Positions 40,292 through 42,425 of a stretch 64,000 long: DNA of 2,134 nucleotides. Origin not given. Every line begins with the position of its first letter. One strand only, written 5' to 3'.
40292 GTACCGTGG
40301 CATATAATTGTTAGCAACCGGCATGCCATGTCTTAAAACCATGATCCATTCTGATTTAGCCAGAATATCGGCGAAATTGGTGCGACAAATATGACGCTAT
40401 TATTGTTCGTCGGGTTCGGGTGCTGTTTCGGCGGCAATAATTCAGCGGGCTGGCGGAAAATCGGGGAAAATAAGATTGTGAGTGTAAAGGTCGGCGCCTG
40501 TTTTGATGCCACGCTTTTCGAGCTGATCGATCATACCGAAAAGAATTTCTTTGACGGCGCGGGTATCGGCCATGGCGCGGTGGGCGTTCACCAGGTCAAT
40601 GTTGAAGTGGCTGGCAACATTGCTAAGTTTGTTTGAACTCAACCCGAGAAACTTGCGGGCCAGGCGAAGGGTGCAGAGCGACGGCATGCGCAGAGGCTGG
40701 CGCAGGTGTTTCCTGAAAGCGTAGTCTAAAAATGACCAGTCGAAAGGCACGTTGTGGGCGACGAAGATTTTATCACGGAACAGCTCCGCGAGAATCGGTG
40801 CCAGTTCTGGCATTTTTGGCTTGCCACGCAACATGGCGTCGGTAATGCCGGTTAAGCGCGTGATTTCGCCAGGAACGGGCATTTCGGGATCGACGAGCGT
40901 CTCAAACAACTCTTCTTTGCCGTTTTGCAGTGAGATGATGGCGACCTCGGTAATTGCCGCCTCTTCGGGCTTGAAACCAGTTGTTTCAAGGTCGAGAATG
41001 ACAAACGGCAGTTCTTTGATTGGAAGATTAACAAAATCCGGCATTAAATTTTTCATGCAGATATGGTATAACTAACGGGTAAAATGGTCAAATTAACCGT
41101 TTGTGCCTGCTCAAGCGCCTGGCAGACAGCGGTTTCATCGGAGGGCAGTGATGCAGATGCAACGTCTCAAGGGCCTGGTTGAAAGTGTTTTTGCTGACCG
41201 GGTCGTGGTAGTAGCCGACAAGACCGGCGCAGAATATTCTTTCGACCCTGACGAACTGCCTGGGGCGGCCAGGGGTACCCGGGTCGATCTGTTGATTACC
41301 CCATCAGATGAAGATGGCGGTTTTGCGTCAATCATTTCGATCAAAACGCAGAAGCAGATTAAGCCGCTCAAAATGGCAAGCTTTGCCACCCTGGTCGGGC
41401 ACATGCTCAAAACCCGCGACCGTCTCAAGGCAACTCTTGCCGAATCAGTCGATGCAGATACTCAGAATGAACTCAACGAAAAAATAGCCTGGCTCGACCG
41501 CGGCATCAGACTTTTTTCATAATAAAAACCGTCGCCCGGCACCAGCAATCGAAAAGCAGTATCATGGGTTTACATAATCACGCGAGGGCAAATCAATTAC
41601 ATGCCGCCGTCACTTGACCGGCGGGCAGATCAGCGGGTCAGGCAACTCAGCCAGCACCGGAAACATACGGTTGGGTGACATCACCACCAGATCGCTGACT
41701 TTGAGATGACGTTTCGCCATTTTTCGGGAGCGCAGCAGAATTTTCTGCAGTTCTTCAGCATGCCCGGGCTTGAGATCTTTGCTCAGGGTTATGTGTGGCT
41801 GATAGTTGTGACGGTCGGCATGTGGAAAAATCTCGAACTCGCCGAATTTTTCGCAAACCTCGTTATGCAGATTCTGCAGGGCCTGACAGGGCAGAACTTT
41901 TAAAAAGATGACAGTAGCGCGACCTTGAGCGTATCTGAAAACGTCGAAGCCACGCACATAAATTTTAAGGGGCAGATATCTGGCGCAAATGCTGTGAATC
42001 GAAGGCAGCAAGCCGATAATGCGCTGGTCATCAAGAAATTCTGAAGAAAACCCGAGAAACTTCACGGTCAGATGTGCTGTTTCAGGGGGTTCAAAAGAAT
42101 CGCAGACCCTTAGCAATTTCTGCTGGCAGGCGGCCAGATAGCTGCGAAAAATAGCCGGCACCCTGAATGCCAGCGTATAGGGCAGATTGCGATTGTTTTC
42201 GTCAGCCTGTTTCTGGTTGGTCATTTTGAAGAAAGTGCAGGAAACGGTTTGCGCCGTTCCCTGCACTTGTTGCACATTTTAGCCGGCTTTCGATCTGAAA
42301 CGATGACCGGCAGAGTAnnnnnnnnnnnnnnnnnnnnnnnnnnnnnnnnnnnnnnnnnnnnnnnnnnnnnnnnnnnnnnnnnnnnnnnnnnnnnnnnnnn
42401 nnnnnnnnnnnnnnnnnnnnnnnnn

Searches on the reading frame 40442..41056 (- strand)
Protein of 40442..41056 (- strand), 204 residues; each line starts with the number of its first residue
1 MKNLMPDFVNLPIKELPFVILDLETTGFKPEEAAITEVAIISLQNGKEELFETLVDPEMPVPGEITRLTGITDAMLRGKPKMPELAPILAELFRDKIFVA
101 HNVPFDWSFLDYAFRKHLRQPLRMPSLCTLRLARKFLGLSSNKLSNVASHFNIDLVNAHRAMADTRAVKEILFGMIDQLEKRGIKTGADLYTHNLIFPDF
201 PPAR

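Call 85: search_protein_families(library=pfam, proteins=[window:40442-41056:-])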
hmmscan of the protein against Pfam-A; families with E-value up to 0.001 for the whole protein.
window:40442-41056:- (204 aa): 2 families
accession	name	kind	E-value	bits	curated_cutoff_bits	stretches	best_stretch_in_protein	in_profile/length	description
PF00929.31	RNase_T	-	3.2e-35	122.6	24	1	19-171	1-163/164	Exonuclease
PF13482.12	RNase_H_2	-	6.6e-05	23.4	22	1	20-154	2-116/165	RNase_H superfamily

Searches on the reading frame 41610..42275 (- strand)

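Call 85: search_protein_families(library=pfam, proteins=[window:41610-42275:-])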
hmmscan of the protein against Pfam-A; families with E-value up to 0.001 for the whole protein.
window:41610-42275:- (221 aa): 3 families
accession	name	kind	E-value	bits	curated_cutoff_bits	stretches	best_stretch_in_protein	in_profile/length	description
PF13563.12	2_5_RNA_ligase2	-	8.2e-16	58.8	27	1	58-200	17-147/152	2'-5' RNA ligase superfamily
PF02834.22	LigT_PEase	-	9.4e-10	39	23.3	1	60-123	28-86/87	LigT like Phosphoesterase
PF10469.15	AKAP7_NLS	-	1.4e-09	38.6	24.4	1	60-182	36-164/208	AKAP7 2'5' RNA ligase-like domain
